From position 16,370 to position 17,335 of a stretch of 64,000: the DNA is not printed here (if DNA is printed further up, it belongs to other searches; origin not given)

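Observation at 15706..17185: Candidate undescribed anti-phage module: cytosolic trypsin-like protease coupled to an AbiV/HEPN-like effector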

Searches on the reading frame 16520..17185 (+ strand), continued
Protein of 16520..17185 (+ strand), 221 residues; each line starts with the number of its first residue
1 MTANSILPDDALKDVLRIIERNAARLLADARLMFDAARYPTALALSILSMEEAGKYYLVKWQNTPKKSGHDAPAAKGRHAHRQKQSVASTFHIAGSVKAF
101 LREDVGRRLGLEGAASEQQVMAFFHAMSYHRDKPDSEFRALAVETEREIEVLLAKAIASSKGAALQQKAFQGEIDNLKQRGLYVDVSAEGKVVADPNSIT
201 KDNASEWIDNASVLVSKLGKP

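Call 72: find_homologous_proteins(query=A2, max_evalue=0.001)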
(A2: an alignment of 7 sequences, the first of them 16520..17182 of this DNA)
Query A2 (7 sequences) (221 aa, profile of the alignment): 167 proteins with E <= 0.001 among 8000 candidates; the best 120 are listed.
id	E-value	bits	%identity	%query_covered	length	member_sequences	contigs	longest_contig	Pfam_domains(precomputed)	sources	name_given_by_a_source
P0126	1.3e-75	272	37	29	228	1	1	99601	PF18728.7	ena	-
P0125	1.3e-75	272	39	30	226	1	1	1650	PF18728.7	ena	-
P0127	1.4e-70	256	49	16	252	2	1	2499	PF18728.7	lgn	-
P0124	1.3e-66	243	25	93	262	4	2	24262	PF18728.7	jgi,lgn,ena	jgi:AbiV family abortive infection protein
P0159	5.4e-66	241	36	36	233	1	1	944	PF18728.7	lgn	-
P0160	6.8e-65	237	53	18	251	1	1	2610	PF18728.7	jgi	jgi:AbiV family abortive infection protein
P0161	6.9e-65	237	49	18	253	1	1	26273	PF18728.7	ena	-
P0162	8.6e-64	234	41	36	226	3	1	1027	PF18728.7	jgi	jgi:AbiV family abortive infection protein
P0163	9.7e-64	233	49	16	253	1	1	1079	PF18728.7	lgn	-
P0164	3.8e-63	231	38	29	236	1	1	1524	PF18728.7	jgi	jgi:AbiV family abortive infection protein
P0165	1.0e-62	230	37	34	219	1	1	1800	PF18728.7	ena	-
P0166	3.4e-61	225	30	60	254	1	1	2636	PF18728.7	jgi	jgi:AbiV family abortive infection protein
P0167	2.3e-59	219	42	29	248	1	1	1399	PF18728.7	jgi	jgi:AbiV family abortive infection protein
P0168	4.4e-59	218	43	30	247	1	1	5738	PF18728.7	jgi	jgi:AbiV family abortive infection protein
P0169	2.1e-58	216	40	29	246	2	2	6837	PF18728.7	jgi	jgi:AbiV family abortive infection protein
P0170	2.5e-58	216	30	52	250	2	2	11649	PF18728.7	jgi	jgi:AbiV family abortive infection protein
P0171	4.7e-58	215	50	18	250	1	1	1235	PF18728.7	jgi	jgi:AbiV family abortive infection protein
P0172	1.6e-56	210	39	30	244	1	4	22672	PF18728.7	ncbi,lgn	-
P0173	2.4e-56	209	35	40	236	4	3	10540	PF18728.7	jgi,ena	jgi:AbiV family abortive infection protein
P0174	5.4e-56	208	33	28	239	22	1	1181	PF18728.7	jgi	-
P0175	7.3e-56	208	39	33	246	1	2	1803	PF18728.7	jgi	jgi:AbiV family abortive infection protein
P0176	1.5e-55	207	38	29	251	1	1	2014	PF18728.7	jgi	jgi:AbiV family abortive infection protein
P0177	5.8e-54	201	50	18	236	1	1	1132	PF18728.7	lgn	-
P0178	8.7e-54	201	32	52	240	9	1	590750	PF18728.7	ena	-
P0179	1.3e-52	197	58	18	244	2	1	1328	PF18728.7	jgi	-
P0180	2.0e-52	196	56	18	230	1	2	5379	PF18728.7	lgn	-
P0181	4.0e-52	195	54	18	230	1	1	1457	PF18728.7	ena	-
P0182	2.6e-51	193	53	18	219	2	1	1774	PF18728.7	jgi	jgi:AbiV family abortive infection protein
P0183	3.9e-51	192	59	18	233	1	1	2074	PF18728.7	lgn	-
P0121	6.3e-51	192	99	86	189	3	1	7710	PF18728.7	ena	-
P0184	1.5e-50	190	43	29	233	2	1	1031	PF18728.7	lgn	-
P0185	2.1e-50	190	54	18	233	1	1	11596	PF18728.7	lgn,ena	-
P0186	3.8e-50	189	49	22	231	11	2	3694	PF18728.7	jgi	jgi:AbiV family abortive infection protein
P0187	4.8e-49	185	51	18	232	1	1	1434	PF18728.7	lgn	-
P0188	6.9e-49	185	50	18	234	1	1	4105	PF18728.7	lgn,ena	-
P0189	9.3e-49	184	53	18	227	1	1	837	PF18728.7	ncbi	ncbi:hypothetical protein D3C84_786310 [compost metagenome]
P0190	1.5e-48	184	56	14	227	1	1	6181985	PF18728.7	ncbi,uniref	ncbi:AbiV family abortive infection protein [Pseudomonas koreensis]|uniref:AbiV family abortive infe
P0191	2.0e-48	183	44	23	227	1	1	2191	PF18728.7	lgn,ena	-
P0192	2.1e-48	183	55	18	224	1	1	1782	PF18728.7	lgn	-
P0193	3.1e-48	183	56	14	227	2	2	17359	PF18728.7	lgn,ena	-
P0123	5.6e-48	182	43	35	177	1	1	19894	PF18728.7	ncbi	-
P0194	8.6e-48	181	55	18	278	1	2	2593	PF18728.7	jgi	jgi:AbiV family abortive infection protein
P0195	1.4e-47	181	49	18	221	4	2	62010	PF18728.7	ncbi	ncbi:AbiV family abortive infection protein [Vibrio splendidus]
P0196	1.7e-47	180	36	31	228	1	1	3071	PF18728.7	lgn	-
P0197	2.1e-47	180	56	14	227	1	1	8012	PF18728.7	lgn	-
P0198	3.9e-47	179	47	15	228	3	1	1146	PF18728.7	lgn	-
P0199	5.6e-47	179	43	22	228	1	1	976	PF18728.7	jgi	-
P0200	6.4e-47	178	50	18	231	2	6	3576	PF18728.7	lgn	-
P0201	6.7e-47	178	58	18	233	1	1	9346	PF18728.7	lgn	-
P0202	7.8e-47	178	42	25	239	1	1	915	PF18728.7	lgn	-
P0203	1.4e-46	177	38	29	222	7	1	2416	PF18728.7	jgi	jgi:AbiV family abortive infection protein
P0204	1.4e-46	177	63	16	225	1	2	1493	PF18728.7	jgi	jgi:AbiV family abortive infection protein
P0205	1.5e-46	177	55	18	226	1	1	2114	PF18728.7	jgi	jgi:AbiV family abortive infection protein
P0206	1.8e-46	177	53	18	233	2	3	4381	PF18728.7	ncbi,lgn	-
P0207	1.8e-46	177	37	27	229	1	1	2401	PF18728.7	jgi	jgi:AbiV family abortive infection protein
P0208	2.1e-46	177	26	87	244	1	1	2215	PF18728.7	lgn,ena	-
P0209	2.1e-46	177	58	18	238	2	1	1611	PF18728.7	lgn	-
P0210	2.3e-46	177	44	18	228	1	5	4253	PF18728.7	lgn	-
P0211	3.5e-46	176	42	20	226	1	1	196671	PF18728.7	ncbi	-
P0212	5.7e-46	175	32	29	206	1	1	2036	PF18728.7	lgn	-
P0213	7.3e-46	175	56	18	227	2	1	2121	PF18728.7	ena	-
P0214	1.0e-45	174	35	40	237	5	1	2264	PF18728.7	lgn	-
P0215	1.5e-45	174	58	18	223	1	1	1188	PF18728.7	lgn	-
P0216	1.7e-45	174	45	18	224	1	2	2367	PF18728.7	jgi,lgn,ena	jgi:AbiV family abortive infection protein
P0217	1.7e-45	174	34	33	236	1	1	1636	PF18728.7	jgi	jgi:AbiV family abortive infection protein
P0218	1.8e-45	174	43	21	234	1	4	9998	PF18728.7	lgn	-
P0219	2.2e-45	173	34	52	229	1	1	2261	PF18728.7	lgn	-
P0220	2.7e-45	173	54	18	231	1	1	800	PF18728.7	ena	-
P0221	3.0e-45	173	45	18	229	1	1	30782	PF18728.7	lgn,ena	-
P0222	5.5e-45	172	55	18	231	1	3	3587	PF18728.7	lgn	-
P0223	5.7e-45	172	42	20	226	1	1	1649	PF18728.7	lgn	-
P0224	8.3e-45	171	42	33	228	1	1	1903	PF18728.7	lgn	-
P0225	1.1e-44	171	63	16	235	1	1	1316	PF18728.7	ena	-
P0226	1.1e-44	171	37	24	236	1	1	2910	PF18728.7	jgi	jgi:AbiV family abortive infection protein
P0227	1.3e-44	171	48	18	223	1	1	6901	PF18728.7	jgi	jgi:AbiV family abortive infection protein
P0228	1.4e-44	171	36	40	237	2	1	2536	PF18728.7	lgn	-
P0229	1.7e-44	170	63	16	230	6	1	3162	PF18728.7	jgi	jgi:AbiV family abortive infection protein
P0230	2.0e-44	170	40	20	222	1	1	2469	PF18728.7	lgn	-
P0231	2.3e-44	170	47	20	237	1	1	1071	PF18728.7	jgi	jgi:AbiV family abortive infection protein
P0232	2.6e-44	170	42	25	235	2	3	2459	PF18728.7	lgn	-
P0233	3.1e-44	170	48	18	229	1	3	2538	PF18728.7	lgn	-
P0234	3.1e-44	170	32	34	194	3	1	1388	PF18728.7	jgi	-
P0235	5.4e-44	169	56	18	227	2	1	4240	PF18728.7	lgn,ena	-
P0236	7.0e-44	168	40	26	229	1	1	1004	PF18728.7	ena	-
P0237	1.0e-43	168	63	16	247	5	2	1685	PF18728.7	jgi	jgi:AbiV family abortive infection protein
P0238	1.3e-43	168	51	18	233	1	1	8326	PF18728.7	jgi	jgi:AbiV family abortive infection protein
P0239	1.5e-43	167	52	21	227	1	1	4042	PF18728.7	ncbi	-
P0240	2.0e-43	167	38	34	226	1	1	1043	PF18728.7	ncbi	-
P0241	2.4e-43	167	38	33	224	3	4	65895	PF18728.7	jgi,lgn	jgi:AbiV family abortive infection protein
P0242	2.9e-43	166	50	14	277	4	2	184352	PF18728.7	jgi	jgi:AbiV family abortive infection protein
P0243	3.7e-43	166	48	21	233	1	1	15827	PF18728.7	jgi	jgi:AbiV family abortive infection protein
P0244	4.6e-43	166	50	18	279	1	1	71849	PF18728.7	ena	-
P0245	4.9e-43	166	50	15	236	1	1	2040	PF18728.7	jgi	-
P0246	5.0e-43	166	59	15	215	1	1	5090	PF18728.7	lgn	-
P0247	5.1e-43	166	55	18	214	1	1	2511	PF18728.7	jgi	jgi:AbiV family abortive infection protein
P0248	5.4e-43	166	31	32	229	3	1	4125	PF18728.7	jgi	jgi:AbiV family abortive infection protein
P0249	7.2e-43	165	50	18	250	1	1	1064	PF18728.7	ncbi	ncbi:MAG: AbiV family abortive infection protein, partial [Limisphaerales bacterium]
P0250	7.6e-43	165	53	18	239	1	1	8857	PF18728.7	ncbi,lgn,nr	ncbi:MAG: AbiV family abortive infection protein [Pirellulales bacterium]|nr:AbiV family abortive in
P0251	7.9e-43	165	43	18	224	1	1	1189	PF18728.7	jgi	jgi:AbiV family abortive infection protein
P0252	9.9e-43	165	50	14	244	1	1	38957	PF18728.7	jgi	jgi:AbiV family abortive infection protein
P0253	1.0e-42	165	45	18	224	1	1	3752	PF18728.7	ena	-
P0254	1.2e-42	164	50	14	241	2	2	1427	PF18728.7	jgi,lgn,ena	-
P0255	1.8e-42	164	54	18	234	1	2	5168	PF18728.7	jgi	jgi:AbiV family abortive infection protein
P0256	2.1e-42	164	43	22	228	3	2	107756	PF18728.7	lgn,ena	-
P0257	3.2e-42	163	53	18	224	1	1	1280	PF18728.7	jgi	jgi:AbiV family abortive infection protein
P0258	3.8e-42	163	53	18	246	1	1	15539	PF18728.7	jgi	jgi:AbiV family abortive infection protein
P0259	4.4e-42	163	57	10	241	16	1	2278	PF18728.7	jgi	-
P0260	1.9e-41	160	54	18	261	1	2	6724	PF18728.7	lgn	-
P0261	2.0e-41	160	54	24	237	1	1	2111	PF18728.7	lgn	-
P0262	4.3e-41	159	39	36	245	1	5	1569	PF18728.7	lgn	-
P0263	5.9e-41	159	24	30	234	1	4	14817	PF18728.7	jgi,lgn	jgi:AbiV family abortive infection protein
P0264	8.4e-41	158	33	34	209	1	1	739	PF18728.7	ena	-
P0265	9.3e-41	158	58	18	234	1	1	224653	PF18728.7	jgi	jgi:AbiV family abortive infection protein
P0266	1.2e-40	158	27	89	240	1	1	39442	PF18728.7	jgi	jgi:AbiV family abortive infection protein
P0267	1.6e-40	157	50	18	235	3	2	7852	PF18728.7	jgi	jgi:AbiV family abortive infection protein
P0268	7.9e-40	155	48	24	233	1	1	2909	PF18728.7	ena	-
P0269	1.0e-39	155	57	16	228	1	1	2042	PF18728.7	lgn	-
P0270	1.1e-39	155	57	16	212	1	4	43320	PF18728.7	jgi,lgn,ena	jgi:AbiV family abortive infection protein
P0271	1.1e-39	155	50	24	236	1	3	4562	PF18728.7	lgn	-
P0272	1.5e-39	154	56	12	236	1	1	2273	PF18728.7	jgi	jgi:AbiV family abortive infection protein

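Call 73: search_dna_similar(query=window:16520-17182:+, collection=plasmids, mode=protein, max_evalue=0.001, max_rows=20)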
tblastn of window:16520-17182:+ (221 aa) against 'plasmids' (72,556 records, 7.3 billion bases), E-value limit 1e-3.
Records with a match: 2; places in all: 2; records where one place covers at least 80% of the query: 2.
Best place of each record, by identity: <60% 2.
By first word of the organism name: Sinorhizobium 2.
By predicted mobility (MOB-suite, as given by PLSDB): conjugative 2.
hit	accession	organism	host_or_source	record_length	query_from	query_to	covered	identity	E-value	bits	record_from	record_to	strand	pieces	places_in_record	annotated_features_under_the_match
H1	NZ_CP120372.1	Sinorhizobium numidicum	Argyrolobium uniflorum,Cell culture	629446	39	216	81%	21.1%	8e-5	50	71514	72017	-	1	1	AbiV family abortive infection protein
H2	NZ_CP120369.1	Sinorhizobium numidicum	Argyrolobium uniflorum,Cell culture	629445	39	216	81%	21.1%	8e-5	50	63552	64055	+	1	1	AbiV family abortive infection protein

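Call 76: get_annotated_region(hit=H2, flank=4000)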
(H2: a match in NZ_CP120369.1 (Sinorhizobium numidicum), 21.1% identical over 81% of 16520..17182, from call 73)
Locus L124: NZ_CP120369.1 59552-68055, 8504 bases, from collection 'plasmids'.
description: Sinorhizobium numidicum strain CIP 109850 plasmid unnamed, complete sequence
organism: Sinorhizobium numidicum (NCBI taxid 680248)
taxonomy: Bacteria; Pseudomonadota; Alphaproteobacteria; Hyphomicrobiales; Rhizobiaceae; Sinorhizobium; Sinorhizobium numidicum
host: -; source: Argyrolobium uniflorum,Cell culture; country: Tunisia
typing (MOB-suite, as given by PLSDB): conjugative; replicon rep_cluster_473; relaxase MOBQ; mating-pair formation MPF_T
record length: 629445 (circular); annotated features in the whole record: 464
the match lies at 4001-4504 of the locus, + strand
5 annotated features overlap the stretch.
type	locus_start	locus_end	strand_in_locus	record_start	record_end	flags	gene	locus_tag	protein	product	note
CDS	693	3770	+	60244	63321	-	-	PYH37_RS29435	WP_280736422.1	DEAD/DEAH box helicase family protein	-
CDS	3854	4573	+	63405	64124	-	-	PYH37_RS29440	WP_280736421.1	AbiV family abortive infection protein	-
CDS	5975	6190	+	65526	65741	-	-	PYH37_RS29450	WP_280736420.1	hypothetical protein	-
CDS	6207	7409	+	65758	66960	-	-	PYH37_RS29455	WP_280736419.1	cytochrome P450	-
CDS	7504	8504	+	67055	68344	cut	-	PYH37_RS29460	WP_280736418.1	cytochrome P450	-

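Call 78: search_protein_families(library=phrogs, proteins=[window:16520-17182:+], max_evalue=0.01)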
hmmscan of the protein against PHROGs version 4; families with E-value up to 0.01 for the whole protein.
window:16520-17182:+ (221 aa): 0 families

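Call 82: search_solved_structures(query=A2, max_evalue=1, show_alignments=2)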
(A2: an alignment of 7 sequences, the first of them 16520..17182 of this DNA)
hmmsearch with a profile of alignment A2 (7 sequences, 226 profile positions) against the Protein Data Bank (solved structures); distinct sequences matched with E-value up to 1: 32.
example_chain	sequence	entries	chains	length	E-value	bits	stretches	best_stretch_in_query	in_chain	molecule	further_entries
9bj7_A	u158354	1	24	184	9.7e-10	42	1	21-180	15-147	AbiV family abortive infection protein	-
9bj5_A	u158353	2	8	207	1.4e-09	41.5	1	20-180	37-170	AbiV family abortive infection protein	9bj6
8zbw_A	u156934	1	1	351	0.23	14.6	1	33-108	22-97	Guanine nucleotide-binding protein G(i) subunit alpha-2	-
8k6m_A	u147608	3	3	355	0.23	14.6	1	32-108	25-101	Guanine nucleotide-binding protein G(i) subunit alpha-2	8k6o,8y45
6d9h_A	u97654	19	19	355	0.23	14.6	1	33-108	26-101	Guanine nucleotide-binding protein G(i) subunit alpha-2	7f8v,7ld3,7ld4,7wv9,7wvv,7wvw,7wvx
9k6l_A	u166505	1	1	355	0.23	14.6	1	33-108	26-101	Guanine nucleotide-binding protein G(i) subunit alpha-2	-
7xmr_A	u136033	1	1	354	0.42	13.7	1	33-129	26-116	Guanine nucleotide-binding protein G(i) subunit alpha-1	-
8k4o_C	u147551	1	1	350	0.65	13.1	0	33-141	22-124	Guanine nucleotide-binding protein G(I) subunit alpha-1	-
8xqp_A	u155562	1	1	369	0.67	13.1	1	27-94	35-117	Guanine nucleotide-binding protein G(t) subunit alpha-3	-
8yky_A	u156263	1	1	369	0.67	13.1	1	27-94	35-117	G alpha gustducin protein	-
3d7m_A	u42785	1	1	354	0.67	13.1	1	33-131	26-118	Guanine nucleotide-binding protein G(i), alpha-1 subunit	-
5cmk_A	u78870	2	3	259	0.69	13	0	40-59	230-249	Glutamate receptor ionotropic, kainate 2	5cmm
2i0b_A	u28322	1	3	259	0.71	13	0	39-59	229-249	Glutamate receptor, ionotropic kainate 2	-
9vo2_A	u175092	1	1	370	0.71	13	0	31-143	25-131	Guanine nucleotide-binding protein G(q) subunit alpha isoforms short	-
9vmn_A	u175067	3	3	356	0.73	12.9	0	31-143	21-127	Guanine nucleotide-binding protein G(q) subunit alpha isoforms short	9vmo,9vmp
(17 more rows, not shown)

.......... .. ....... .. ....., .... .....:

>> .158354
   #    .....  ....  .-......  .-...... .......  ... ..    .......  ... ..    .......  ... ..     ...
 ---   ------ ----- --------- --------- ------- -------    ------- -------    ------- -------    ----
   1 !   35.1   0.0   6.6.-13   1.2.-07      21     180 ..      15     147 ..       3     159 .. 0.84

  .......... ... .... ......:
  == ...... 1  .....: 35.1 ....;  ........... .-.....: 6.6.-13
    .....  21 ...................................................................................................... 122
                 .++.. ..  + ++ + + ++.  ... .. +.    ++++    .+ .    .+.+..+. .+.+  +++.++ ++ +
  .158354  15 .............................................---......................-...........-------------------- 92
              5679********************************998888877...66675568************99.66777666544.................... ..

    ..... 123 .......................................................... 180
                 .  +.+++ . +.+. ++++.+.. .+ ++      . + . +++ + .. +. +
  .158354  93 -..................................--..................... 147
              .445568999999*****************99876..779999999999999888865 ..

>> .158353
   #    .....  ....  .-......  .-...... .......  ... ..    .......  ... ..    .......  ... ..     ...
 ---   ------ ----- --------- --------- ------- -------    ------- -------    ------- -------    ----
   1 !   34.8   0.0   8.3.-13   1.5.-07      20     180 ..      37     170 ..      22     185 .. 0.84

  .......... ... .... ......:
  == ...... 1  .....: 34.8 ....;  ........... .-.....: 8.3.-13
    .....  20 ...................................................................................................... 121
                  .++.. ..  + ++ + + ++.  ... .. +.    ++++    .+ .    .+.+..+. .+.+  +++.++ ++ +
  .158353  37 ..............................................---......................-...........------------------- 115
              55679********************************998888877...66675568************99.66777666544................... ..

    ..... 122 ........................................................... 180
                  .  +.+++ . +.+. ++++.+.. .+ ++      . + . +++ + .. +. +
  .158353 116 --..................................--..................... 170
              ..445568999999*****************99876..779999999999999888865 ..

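Call 89: search_protein_families(library=pfam, proteins=[L083:3771-4775:+, L083:5843-6586:+, L110:666-1589:+, L102:3483-3872:+, L102:4636-5298:+, L109:2-613:+, L091:1723-2049:+, L097:1311-2660:+, L105:854-1561:+, L100:2624-2968:+], max_evalue=0.01)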
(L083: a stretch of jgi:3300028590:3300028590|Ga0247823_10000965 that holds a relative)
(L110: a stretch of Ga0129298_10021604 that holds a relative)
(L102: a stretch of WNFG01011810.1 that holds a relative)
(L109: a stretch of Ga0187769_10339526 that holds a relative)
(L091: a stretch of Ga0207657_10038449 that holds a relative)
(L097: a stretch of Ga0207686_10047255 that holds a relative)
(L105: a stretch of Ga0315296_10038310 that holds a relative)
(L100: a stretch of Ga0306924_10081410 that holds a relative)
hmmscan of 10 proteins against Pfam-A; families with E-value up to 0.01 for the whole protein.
L083:3771-4775:+ (335 aa): 0 families

L083:5843-6586:+ (248 aa): 1 family
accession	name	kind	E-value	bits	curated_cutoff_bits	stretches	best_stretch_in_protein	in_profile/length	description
PF08986.15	DUF1889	-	1.6e-06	28.5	26.9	1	154-224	4-73/96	Domain of unknown function (DUF1889)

L110:666-1589:+ (308 aa): 2 families
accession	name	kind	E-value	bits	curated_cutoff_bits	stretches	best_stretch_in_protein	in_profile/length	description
PF01939.22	NucS_C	-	2.5e-07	31.2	24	1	218-279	34-94/124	Endonuclease NucS C-terminal domain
PF06250.17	YhcG_C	-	0.0059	16.9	32.5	0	198-255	41-98/157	YhcG PDDEXK nuclease domain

L102:3483-3872:+ (130 aa): 0 families

L102:4636-5298:+ (221 aa): 1 family
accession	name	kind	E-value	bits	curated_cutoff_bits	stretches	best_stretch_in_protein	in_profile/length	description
PF09411.16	PagL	-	1.1e-14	55.2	23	1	141-220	58-136/136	Lipid A 3-O-deacylase (PagL)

L109:2-613:+ (204 aa): 1 family
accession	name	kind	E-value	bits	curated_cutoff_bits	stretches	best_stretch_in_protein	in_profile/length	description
PF13730.12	HTH_36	-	0.0015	18.7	25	1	75-129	2-55/55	Helix-turn-helix domain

L091:1723-2049:+ (109 aa): 0 families

L097:1311-2660:+ (450 aa): 0 families

L105:854-1561:+ (236 aa): 0 families

L100:2624-2968:+ (115 aa): 0 families

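Call 94: find_encoding_contigs(protein=P0123, flank=3500, max_places=2)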
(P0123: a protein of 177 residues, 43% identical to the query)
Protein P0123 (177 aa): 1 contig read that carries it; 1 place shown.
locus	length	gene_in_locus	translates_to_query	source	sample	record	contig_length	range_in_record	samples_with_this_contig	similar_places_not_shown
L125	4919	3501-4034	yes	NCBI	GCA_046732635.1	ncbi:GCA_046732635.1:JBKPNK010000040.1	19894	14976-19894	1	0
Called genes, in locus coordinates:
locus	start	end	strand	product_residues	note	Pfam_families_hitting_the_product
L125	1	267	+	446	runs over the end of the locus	PF01979:Amidohydro_1, PF07969:Amidohydro_3 (faint), PF12890:DHOase (faint)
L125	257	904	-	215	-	-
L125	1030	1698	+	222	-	PF01810:LysE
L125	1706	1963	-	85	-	-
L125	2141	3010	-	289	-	PF00589:Phage_integrase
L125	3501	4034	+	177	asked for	PF18728:HEPN_AbiV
